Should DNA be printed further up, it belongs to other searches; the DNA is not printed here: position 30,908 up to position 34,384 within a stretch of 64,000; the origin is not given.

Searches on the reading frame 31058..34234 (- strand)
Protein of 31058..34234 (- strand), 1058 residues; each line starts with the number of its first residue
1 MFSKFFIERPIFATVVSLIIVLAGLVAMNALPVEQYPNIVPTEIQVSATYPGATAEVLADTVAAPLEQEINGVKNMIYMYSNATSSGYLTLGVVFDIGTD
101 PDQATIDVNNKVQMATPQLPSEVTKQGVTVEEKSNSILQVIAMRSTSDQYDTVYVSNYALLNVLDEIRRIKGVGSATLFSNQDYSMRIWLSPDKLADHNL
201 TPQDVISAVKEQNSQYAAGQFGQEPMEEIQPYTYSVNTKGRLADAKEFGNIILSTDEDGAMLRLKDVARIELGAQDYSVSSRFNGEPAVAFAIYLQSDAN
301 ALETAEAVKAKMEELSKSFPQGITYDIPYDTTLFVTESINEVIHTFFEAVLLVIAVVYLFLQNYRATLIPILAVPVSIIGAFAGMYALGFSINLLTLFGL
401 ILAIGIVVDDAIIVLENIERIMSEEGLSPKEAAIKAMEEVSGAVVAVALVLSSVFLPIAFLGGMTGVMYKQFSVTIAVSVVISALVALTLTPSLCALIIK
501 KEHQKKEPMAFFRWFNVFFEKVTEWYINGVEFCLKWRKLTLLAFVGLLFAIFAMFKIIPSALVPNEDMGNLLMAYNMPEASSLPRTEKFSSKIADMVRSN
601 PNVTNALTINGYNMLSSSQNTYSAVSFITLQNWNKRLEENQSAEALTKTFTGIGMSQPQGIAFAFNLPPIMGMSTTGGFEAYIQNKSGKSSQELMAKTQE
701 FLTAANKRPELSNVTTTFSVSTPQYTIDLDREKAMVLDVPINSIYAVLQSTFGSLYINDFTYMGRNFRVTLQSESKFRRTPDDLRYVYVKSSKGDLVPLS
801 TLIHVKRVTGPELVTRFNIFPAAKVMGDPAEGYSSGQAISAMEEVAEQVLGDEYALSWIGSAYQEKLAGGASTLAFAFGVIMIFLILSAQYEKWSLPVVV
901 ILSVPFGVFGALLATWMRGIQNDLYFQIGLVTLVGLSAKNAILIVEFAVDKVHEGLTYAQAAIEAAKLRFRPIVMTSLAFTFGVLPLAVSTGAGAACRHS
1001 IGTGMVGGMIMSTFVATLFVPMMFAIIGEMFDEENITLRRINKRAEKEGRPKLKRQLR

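Call 60: search_protein_families(library=ncbifam, proteins=[window:31058-34234:-], max_evalue=1e-10)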
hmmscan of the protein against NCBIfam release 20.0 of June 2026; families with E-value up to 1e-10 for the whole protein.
window:31058-34234:- (1058 aa): 12 families
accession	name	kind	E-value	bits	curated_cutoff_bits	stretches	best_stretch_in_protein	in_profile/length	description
NF000282.2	RND_permease_1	subfamily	0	1396.1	1250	1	3-1027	1-1027/1029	multidrug efflux RND transporter permease subunit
TIGR00915.1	2A0602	subfamily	0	1249.3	940.35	1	2-1039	1-1040/1050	efflux RND transporter permease subunit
NF007131.0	PRK09577.1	equivalog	2.6e-303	1008.7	1768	1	3-1036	2-1031/1045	multidrug efflux RND transporter permease subunit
NF007842.1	PRK10555.1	equivalog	1.2e-301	1003.3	1854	1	3-1031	2-1030/1036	multidrug efflux RND transporter permease AcrD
NF011706.2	PRK15127.1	equivalog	5.9e-294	978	2150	1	4-1035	3-1037/1049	multidrug efflux RND transporter permease subunit AcrB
NF000037.1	RND_perm_OqxB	exception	6.8e-272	904.8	2200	1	2-1026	3-1033/1050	multidrug efflux RND transporter permease subunit OqxB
NF033617.1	RND_permease_2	subfamily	6.1e-269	895.1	1250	1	3-1027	1-1007/1009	multidrug efflux RND transporter permease subunit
NF007133.0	PRK09579.1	equivalog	2.1e-196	654.6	1763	1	2-1030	3-1005/1017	multidrug efflux RND transporter permease subunit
NF007798.0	PRK10503.1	equivalog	1.3e-153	513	1584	1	3-1045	13-1036/1040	MdtB/MuxB family multidrug efflux RND transporter permease subunit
NF007905.0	PRK10614.1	equivalog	8.6e-149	497.1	1774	1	3-1027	4-1008/1025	multidrug efflux RND transporter permease subunit MdtC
TIGR00914.1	2A0601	subfamily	1e-101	341.4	701.45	1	13-1027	16-1035/1051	CusA/CzcA family heavy metal efflux RND transporter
TIGR00833.1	actII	subfamily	2e-11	43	874.7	1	287-503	116-337/910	MMPL family RND transporter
